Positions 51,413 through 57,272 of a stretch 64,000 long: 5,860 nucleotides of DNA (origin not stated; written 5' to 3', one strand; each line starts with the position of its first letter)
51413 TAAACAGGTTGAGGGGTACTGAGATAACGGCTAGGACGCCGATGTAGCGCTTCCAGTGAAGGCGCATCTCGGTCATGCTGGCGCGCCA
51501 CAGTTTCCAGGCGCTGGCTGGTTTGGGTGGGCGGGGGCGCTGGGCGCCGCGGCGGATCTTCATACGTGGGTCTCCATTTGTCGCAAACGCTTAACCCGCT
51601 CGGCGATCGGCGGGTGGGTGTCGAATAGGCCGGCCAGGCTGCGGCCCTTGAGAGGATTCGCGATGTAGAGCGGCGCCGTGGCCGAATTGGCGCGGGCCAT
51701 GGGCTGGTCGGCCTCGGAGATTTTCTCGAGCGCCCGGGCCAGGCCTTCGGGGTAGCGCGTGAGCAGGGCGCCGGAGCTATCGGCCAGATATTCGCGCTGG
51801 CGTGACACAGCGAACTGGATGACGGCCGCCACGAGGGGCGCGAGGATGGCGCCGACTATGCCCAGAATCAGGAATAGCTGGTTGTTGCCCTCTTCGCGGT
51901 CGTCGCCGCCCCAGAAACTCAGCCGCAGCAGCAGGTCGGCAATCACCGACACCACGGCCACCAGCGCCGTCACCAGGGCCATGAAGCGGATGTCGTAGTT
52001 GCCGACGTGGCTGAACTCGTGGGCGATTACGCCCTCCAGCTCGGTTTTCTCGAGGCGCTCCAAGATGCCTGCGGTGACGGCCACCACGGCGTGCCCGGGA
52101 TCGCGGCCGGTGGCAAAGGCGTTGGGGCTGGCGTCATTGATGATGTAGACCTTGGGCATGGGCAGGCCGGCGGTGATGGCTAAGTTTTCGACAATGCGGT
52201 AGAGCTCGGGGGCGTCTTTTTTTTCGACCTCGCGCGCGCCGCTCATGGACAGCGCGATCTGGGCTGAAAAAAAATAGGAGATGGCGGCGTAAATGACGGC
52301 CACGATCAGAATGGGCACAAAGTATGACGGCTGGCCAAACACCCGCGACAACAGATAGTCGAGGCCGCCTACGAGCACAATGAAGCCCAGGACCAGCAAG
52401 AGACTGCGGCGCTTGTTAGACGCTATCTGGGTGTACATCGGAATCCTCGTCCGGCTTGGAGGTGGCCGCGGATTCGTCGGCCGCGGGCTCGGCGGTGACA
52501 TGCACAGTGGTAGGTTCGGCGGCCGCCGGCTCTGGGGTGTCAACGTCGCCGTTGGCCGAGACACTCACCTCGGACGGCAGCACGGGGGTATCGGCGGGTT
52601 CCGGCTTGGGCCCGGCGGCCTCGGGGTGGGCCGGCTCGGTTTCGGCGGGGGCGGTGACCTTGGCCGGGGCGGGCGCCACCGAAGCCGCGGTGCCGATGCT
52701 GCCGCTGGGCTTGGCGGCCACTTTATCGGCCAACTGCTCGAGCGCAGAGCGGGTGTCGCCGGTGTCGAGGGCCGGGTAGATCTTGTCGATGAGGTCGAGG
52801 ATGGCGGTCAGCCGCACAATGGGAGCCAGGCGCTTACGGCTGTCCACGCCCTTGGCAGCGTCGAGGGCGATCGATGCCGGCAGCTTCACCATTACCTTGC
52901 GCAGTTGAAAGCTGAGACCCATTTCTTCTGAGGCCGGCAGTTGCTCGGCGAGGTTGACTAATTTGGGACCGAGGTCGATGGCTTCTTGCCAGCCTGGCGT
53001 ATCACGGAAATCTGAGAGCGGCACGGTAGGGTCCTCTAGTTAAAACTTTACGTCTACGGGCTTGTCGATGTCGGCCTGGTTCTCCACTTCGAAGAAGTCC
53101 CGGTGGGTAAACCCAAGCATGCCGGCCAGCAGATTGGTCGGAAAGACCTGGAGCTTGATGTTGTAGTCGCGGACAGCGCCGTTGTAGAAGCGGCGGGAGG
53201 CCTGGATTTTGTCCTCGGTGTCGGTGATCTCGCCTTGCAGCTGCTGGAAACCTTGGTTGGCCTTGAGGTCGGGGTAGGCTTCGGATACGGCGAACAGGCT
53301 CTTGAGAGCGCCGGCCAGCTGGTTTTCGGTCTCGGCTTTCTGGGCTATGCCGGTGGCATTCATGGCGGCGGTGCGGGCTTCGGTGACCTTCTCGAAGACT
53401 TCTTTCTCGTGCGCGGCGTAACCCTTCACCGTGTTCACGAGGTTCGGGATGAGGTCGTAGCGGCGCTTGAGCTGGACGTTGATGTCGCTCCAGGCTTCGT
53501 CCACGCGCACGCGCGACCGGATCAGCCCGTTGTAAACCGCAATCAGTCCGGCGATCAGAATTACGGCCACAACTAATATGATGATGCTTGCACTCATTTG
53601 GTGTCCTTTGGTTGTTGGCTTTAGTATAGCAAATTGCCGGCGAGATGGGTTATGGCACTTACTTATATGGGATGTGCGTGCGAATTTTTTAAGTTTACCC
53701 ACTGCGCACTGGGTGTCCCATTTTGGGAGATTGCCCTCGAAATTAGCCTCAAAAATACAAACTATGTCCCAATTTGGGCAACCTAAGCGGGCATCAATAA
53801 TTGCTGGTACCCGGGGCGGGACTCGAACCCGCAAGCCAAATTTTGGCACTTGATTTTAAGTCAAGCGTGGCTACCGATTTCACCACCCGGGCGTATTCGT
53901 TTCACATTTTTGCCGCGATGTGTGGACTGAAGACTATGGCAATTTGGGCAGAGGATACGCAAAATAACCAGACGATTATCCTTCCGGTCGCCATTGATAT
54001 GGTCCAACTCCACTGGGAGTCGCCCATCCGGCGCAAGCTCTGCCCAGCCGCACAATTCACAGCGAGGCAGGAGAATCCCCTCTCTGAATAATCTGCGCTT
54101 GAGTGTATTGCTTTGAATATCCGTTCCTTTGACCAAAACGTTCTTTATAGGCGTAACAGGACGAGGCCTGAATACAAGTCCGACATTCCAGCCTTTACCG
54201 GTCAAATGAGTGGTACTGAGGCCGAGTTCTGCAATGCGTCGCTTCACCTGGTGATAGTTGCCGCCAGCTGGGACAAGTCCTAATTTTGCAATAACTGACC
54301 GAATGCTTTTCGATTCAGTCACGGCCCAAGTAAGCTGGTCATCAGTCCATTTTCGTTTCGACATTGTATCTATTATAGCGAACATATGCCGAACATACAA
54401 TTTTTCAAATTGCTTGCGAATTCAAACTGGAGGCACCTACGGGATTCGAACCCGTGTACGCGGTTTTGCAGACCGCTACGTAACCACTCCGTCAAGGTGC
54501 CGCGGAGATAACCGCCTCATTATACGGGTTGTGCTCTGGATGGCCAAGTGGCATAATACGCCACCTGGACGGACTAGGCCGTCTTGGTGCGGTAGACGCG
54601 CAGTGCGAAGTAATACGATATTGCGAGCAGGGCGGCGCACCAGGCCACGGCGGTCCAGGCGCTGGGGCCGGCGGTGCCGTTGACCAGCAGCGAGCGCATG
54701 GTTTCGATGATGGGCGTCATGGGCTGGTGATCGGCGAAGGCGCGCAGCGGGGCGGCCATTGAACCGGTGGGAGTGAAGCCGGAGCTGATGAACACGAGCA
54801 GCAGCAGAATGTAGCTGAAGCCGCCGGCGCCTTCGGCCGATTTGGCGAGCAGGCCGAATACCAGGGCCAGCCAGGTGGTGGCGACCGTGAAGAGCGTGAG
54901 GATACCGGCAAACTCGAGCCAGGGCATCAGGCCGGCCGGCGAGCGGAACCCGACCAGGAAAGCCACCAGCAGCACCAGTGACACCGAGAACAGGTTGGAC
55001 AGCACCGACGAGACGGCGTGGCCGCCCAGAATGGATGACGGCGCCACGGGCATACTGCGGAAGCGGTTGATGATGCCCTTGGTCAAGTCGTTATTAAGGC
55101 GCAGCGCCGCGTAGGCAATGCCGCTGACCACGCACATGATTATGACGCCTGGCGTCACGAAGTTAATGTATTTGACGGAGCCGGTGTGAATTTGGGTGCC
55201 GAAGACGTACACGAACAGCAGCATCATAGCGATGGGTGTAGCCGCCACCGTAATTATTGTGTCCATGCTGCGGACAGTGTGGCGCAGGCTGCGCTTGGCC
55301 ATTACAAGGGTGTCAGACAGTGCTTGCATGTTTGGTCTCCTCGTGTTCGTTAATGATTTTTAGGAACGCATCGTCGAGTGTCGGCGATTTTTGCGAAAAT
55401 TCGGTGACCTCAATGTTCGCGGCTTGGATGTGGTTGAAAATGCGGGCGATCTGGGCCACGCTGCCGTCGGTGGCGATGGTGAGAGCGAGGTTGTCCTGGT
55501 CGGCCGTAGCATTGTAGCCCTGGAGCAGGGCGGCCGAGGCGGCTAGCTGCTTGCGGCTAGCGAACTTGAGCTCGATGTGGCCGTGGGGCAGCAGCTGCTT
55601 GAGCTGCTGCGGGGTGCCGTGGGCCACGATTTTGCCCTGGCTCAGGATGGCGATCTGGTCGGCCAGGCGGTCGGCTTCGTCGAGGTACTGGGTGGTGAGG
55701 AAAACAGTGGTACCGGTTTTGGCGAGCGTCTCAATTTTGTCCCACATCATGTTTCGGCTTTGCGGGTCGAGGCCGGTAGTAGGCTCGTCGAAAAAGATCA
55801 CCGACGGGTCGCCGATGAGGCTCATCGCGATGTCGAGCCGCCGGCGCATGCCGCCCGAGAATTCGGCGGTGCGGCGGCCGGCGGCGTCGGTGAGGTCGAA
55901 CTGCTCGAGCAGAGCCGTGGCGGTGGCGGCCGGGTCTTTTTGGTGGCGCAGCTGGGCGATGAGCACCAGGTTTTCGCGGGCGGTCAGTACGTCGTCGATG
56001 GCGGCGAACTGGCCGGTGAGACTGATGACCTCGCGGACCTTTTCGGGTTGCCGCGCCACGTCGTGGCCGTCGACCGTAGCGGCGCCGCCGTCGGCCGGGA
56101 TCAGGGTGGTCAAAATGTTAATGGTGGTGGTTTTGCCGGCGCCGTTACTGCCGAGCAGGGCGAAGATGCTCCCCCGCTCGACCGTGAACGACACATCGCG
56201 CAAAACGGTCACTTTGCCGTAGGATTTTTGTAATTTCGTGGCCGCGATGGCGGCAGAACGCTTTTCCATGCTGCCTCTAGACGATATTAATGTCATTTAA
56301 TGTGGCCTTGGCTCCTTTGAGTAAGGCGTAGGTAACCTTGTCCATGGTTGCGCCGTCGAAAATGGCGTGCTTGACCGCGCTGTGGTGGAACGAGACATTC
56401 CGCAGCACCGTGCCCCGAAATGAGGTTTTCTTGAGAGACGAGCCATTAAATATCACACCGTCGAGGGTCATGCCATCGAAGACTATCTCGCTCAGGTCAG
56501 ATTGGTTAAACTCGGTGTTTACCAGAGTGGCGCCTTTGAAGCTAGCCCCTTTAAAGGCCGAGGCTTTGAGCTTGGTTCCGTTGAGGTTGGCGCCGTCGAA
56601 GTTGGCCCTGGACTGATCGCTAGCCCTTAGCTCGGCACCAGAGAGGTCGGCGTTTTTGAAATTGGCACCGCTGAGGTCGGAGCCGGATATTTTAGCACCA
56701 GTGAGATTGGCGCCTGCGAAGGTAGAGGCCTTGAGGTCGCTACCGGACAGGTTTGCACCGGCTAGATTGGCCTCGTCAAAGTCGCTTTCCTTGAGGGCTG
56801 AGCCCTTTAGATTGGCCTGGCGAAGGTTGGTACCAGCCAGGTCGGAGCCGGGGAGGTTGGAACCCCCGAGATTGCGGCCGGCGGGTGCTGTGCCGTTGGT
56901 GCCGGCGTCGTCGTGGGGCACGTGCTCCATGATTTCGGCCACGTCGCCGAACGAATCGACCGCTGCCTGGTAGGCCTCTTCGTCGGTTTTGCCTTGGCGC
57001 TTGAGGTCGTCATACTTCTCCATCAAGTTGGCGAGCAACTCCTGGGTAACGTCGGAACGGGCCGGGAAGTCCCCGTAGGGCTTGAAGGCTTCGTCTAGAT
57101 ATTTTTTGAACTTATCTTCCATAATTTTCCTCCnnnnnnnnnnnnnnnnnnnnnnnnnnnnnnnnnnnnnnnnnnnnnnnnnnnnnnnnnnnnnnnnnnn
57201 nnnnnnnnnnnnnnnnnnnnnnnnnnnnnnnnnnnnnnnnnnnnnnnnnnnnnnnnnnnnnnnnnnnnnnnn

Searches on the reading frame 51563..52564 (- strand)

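Call 30: search_protein_families(library=pfam, proteins=[window:51563-52564:-], max_evalue=0.01)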
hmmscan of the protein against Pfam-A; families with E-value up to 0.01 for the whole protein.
window:51563-52564:- (334 aa): 2 families
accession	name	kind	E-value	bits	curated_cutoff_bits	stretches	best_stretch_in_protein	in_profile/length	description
PF01435.24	Peptidase_M48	-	1.1e-31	110.6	20.3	1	117-330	3-185/186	Peptidase family M48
PF05569.17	Peptidase_M56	-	0.0011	18.6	31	1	84-201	101-218/296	BlaR1 peptidase M56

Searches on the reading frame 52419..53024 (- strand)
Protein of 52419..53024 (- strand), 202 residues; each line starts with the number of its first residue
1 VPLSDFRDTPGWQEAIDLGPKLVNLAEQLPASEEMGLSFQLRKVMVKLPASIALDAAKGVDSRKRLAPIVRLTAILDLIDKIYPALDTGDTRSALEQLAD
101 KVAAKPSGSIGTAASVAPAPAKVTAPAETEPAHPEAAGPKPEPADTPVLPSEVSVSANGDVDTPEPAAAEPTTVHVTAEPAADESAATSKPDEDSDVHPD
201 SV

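Call 30: search_protein_families(library=pfam, proteins=[window:52419-53024:-], max_evalue=0.01)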
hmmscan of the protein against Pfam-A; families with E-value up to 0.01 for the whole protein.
window:52419-53024:- (202 aa): 1 family
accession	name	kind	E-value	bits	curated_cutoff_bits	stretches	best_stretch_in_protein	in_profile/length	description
PF05635.17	23S_rRNA_IVP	-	0.0013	19.3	33.8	1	11-54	5-48/106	23S rRNA-intervening sequence protein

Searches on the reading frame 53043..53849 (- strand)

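Call 30: search_protein_families(library=pfam, proteins=[window:53043-53849:-], max_evalue=0.01)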
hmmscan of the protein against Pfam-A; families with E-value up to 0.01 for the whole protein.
window:53043-53849:- (269 aa): 1 family
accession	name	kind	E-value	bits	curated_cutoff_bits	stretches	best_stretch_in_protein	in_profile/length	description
PF04011.17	LemA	-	5.9e-62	208.3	26.2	1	119-269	1-149/149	LemA family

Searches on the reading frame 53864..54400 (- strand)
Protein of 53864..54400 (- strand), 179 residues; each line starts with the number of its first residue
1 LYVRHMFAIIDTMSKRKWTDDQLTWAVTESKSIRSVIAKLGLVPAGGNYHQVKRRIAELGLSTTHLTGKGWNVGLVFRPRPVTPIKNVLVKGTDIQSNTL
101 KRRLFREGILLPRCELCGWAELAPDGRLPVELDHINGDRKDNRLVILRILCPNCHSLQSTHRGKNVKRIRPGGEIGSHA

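Call 30: search_protein_families(library=pfam, proteins=[window:53864-54400:-], max_evalue=0.01)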
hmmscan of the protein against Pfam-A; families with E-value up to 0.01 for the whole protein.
window:53864-54400:- (179 aa): 1 family
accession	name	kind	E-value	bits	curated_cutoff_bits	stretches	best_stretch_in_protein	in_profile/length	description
PF13392.12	HNH_3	-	0.0019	18.2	24.8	1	126-145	13-34/46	HNH endonuclease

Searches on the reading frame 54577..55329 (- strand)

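Call 30: search_protein_families(library=pfam, proteins=[window:54577-55329:-], max_evalue=0.01)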
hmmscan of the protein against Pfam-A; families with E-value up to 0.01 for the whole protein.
window:54577-55329:- (251 aa): 2 families
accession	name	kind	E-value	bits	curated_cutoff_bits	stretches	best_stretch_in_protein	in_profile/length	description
PF01061.29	ABC2_membrane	-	1e-20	74.7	26.9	1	8-215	4-210/211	ABC-2 type transporter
PF12698.13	ABC2_membrane_3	-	7.9e-11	42.1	31.6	1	49-242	155-345/347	ABC-2 family transporter protein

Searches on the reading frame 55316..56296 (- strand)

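Call 30: search_protein_families(library=pfam, proteins=[window:55316-56296:-], max_evalue=0.01)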
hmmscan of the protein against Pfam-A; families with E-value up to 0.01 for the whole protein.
window:55316-56296:- (327 aa): 8 families
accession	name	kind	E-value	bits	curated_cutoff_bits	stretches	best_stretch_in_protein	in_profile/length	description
PF00005.33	ABC_tran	-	5.1e-30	105.3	25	1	32-174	1-137/137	ABC transporter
PF13304.12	AAA_21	-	2e-09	38.4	27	1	129-202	221-297/304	AAA domain, putative AbiEii toxin, Type IV TA system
PF13732.12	DrrA1-3_C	-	8.2e-07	30.1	27.4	1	227-314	1-80/81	ATP-binding protein DrrA1-3-like, C-terminal domain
PF13175.12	AAA_15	-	1.5e-05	25.2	32.1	0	163-202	328-368/374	AAA ATPase domain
PF13401.12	AAA_22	-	6.5e-05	23.7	27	1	42-210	5-95/130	AAA domain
PF13191.12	AAA_16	-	0.00038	21.4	32.6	1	42-172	24-141/167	AAA ATPase domain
PF02702.23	KdpD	-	0.0017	18.3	26.1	0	129-216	51-135/210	Osmosensitive K+ channel His kinase sensor domain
PF13476.12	AAA_23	-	0.0063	17.6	27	0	33-64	11-41/201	AAA domain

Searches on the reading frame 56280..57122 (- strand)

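Call 30: search_protein_families(library=pfam, proteins=[window:56280-57122:-], max_evalue=0.01)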
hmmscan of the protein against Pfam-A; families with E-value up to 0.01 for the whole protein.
window:56280-57122:- (281 aa): 5 families
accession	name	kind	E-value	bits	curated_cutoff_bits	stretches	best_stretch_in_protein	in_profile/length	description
PF00805.28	Pentapeptide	-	3.2e-37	126.1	20.2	5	113-152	1-40/40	Pentapeptide repeats (8 copies)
PF13599.13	Pentapeptide_4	-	5.6e-27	94.1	38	3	189-263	2-76/78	Pentapeptide repeat region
PF13576.12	Pentapeptide_3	-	6.1e-23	81.2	27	4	121-163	2-47/48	Pentapeptide repeats (9 copies)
PF25296.1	Decapeptide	-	2.6e-08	34.1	45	1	99-166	6-73/74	Decapeptide repeat region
PF23894.2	LD_SV2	-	0.0051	17.6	29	0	190-253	27-90/92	SV2A/B/C luminal domain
